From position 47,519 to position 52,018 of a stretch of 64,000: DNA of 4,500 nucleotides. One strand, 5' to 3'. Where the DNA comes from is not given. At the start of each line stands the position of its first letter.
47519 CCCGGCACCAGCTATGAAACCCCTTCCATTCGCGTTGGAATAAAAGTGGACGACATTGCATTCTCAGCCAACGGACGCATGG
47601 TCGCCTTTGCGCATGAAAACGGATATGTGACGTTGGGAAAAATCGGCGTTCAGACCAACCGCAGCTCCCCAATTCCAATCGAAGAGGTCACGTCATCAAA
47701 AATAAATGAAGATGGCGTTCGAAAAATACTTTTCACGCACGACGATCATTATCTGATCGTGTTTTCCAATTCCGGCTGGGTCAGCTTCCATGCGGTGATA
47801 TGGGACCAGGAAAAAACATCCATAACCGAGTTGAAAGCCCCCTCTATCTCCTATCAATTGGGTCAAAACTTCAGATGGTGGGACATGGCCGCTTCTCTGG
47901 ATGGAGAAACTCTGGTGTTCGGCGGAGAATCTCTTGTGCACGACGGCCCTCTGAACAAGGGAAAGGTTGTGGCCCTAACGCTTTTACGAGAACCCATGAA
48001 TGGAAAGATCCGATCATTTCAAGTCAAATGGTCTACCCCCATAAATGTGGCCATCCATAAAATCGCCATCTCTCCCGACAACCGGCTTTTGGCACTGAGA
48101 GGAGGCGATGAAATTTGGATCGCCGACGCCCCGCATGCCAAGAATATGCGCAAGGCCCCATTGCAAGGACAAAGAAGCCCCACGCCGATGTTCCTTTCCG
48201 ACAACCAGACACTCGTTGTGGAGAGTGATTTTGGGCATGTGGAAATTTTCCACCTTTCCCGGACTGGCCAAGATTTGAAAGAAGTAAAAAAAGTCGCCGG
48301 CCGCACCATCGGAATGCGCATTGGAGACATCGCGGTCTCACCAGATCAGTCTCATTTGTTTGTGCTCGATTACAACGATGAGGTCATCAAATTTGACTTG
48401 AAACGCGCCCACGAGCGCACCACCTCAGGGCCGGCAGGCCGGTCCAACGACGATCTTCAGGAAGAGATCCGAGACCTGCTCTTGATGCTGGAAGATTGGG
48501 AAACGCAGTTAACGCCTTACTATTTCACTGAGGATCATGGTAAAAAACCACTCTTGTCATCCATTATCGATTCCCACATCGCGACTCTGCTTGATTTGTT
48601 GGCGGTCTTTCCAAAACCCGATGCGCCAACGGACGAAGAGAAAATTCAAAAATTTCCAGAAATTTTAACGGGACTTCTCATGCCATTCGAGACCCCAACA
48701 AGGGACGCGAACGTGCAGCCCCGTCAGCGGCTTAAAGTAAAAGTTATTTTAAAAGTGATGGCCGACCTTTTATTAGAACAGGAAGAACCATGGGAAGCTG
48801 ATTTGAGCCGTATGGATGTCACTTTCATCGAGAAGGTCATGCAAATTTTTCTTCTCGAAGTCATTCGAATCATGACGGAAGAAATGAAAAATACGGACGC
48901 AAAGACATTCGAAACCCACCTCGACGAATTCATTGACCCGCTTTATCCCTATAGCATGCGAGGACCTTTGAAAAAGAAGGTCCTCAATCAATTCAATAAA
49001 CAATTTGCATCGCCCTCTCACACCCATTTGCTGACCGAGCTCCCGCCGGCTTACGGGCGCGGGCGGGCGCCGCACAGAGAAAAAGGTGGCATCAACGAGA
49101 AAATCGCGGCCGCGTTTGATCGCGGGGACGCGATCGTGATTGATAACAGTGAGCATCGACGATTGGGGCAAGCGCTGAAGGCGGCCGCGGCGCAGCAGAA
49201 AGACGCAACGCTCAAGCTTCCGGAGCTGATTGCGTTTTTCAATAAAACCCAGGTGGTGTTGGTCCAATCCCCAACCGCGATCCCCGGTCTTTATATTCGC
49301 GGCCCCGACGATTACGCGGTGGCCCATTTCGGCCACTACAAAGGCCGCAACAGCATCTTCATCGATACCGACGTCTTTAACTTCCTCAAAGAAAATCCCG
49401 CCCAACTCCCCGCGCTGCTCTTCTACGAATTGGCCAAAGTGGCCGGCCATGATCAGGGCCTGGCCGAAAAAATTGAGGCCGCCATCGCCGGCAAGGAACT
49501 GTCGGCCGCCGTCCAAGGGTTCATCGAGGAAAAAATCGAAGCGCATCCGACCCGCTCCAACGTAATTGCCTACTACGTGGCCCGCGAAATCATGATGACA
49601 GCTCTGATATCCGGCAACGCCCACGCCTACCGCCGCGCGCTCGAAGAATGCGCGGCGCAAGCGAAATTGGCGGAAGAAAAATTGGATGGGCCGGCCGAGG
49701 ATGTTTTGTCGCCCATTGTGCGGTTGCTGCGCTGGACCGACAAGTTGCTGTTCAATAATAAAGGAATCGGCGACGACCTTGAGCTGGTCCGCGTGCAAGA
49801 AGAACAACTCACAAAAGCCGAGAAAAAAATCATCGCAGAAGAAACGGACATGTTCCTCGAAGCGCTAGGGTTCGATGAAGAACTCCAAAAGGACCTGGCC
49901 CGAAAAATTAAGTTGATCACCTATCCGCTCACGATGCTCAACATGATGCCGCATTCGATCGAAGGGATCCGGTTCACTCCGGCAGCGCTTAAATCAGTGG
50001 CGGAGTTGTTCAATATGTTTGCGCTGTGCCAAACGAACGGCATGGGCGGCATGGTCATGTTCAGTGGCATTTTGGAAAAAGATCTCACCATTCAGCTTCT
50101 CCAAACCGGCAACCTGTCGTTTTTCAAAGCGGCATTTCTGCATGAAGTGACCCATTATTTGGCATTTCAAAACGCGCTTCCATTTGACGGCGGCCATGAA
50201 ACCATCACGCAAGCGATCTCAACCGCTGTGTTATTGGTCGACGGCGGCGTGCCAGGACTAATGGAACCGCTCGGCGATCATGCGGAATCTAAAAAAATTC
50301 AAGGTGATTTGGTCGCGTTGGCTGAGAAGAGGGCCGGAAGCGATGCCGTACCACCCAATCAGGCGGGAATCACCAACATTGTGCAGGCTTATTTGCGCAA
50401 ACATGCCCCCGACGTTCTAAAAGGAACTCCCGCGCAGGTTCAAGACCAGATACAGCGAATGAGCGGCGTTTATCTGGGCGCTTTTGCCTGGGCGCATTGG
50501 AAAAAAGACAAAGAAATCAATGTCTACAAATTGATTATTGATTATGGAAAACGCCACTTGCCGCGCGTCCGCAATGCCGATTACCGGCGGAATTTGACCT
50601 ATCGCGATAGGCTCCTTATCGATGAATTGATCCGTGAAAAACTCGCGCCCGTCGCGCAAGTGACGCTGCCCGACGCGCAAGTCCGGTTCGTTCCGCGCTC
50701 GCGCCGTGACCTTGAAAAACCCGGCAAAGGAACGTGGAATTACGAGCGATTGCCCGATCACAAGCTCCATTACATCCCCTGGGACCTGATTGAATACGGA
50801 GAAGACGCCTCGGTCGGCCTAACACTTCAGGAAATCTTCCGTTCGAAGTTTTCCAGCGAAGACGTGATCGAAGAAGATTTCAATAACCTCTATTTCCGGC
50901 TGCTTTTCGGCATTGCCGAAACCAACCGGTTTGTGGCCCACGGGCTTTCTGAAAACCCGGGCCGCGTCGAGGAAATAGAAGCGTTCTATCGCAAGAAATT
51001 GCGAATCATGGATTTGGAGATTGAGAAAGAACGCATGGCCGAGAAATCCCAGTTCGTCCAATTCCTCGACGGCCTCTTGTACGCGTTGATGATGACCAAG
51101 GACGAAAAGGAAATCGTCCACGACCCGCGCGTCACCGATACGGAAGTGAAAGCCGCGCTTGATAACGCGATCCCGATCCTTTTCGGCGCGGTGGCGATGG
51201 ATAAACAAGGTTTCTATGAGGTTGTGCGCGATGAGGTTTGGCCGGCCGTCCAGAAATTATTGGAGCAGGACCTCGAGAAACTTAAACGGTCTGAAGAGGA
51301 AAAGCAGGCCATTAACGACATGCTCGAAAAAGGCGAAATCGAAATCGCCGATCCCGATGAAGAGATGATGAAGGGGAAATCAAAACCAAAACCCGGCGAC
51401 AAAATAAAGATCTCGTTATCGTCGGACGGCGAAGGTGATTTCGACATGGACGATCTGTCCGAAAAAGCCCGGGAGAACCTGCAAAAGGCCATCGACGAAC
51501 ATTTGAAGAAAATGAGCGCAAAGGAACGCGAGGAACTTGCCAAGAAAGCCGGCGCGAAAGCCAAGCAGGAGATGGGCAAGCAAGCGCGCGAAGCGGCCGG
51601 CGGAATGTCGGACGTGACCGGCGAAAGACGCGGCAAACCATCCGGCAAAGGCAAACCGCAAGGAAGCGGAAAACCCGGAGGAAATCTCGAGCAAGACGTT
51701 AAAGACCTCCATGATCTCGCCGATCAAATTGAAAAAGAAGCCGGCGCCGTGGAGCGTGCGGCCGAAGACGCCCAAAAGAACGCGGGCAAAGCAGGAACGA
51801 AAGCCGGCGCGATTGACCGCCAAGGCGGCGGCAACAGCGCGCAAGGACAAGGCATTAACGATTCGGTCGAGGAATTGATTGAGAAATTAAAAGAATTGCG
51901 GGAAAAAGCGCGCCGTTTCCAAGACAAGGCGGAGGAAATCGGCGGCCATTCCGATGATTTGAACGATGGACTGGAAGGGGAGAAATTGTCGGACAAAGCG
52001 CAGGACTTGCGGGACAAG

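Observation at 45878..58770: Unrecognised ~140-160-aa module repeated at least four times (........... ... TG-hhh-D ... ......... ... TL/ITPN), possibly a zincin-derived fold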

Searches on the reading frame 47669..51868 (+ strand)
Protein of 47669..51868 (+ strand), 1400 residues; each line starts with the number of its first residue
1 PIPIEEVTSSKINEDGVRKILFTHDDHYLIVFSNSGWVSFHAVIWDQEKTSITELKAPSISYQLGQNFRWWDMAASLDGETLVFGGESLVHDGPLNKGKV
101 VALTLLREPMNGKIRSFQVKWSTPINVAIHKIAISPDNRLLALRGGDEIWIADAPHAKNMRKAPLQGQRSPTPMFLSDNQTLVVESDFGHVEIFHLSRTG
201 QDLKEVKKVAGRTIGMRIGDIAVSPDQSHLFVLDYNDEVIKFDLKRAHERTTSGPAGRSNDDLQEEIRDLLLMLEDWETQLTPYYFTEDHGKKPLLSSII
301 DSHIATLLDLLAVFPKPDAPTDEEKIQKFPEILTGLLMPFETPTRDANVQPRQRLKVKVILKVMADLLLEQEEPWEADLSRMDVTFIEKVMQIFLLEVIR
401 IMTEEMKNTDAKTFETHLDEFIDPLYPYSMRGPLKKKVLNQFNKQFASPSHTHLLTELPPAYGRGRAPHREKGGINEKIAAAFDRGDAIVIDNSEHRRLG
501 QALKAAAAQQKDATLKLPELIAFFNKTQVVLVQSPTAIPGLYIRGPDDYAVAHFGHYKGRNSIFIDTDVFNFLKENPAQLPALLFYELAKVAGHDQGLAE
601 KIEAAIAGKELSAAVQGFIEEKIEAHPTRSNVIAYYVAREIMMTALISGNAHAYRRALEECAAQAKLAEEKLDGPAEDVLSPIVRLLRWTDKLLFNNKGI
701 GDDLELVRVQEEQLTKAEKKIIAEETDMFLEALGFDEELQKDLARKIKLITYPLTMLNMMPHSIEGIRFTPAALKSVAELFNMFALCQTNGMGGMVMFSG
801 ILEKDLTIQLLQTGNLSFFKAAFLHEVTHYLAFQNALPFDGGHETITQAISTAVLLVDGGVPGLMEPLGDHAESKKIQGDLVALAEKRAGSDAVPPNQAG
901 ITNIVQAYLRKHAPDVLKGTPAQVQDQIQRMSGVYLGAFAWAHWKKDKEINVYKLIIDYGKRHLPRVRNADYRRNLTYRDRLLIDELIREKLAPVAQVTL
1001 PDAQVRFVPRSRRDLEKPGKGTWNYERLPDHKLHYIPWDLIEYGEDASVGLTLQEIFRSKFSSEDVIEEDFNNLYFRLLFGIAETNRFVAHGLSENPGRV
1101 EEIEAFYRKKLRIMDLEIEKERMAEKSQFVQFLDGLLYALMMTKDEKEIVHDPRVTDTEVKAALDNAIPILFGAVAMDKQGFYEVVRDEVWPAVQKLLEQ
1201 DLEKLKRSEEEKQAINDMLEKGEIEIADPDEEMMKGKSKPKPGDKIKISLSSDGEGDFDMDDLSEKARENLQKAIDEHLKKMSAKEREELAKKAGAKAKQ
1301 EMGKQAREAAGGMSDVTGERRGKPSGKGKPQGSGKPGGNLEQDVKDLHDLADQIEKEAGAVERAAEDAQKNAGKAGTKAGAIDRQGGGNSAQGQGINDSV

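Call 5: search_protein_families(library=pfam, proteins=[window:47669-51868:+], max_evalue=0.1)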
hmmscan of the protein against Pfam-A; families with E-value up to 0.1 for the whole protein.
window:47669-51868:+ (1400 aa): 1 family
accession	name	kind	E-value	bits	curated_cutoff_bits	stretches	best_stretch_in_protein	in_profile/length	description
PF25172.1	Beta-prop_WDR3_2nd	-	0.024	14.3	140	1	129-249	2-114/293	WDR3 second beta-propeller domain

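Call 6: search_protein_families(library=ncbifam, proteins=[window:47669-51868:+], max_evalue=0.1)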
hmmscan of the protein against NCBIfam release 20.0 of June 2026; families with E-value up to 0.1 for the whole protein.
window:47669-51868:+ (1400 aa): 0 families

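Call 22: search_protein_families(library=padloc, proteins=[window:47669-51868:+], max_evalue=0.01)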
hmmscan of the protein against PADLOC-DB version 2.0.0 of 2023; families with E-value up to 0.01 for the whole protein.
window:47669-51868:+ (1400 aa): 0 families

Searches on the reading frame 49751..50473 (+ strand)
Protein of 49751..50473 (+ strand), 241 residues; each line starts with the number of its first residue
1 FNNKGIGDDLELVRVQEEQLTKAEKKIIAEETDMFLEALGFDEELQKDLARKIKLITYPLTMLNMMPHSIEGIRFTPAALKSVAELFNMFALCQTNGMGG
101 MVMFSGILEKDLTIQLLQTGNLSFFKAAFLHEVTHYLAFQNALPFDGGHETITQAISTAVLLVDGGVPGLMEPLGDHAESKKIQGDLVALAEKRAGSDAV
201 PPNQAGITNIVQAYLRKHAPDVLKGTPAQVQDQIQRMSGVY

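Call 68: search_solved_structures(query=A3, max_evalue=10, show_alignments=2)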
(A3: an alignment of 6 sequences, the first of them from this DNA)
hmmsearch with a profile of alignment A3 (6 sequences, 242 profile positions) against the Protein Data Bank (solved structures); distinct sequences matched with E-value up to 10: 3.
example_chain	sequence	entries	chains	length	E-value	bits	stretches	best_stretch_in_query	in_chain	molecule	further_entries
7bqn_A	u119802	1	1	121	0.05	16.3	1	183-239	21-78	Rei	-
8bp8_q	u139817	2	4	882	1.5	11.5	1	3-90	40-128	Inner capsid protein VP2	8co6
8olb_A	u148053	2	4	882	3.7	10.2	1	3-90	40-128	Inner capsid protein VP2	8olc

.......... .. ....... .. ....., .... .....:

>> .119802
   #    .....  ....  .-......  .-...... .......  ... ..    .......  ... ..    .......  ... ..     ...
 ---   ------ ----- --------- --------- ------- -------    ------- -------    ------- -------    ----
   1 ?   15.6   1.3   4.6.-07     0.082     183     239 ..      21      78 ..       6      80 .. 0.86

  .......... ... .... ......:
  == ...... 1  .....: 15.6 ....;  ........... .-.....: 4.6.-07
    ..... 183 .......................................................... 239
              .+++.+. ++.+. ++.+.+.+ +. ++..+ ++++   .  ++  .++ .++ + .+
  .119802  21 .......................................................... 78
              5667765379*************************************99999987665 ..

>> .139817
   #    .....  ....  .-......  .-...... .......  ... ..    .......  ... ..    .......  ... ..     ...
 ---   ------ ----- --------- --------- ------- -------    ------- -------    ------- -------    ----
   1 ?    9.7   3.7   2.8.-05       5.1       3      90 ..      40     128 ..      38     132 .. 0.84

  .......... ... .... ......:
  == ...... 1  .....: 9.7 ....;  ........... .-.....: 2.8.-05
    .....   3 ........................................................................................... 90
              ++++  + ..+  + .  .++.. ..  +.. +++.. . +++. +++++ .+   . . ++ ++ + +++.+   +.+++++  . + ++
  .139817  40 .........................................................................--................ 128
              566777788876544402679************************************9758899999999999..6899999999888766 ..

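Call 81: find_homologous_proteins(query=A3, max_evalue=0.001)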
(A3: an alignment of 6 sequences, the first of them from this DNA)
Query A3 (6 sequences): 8000 candidates shared short words with the query, none scored E <= 0.001.
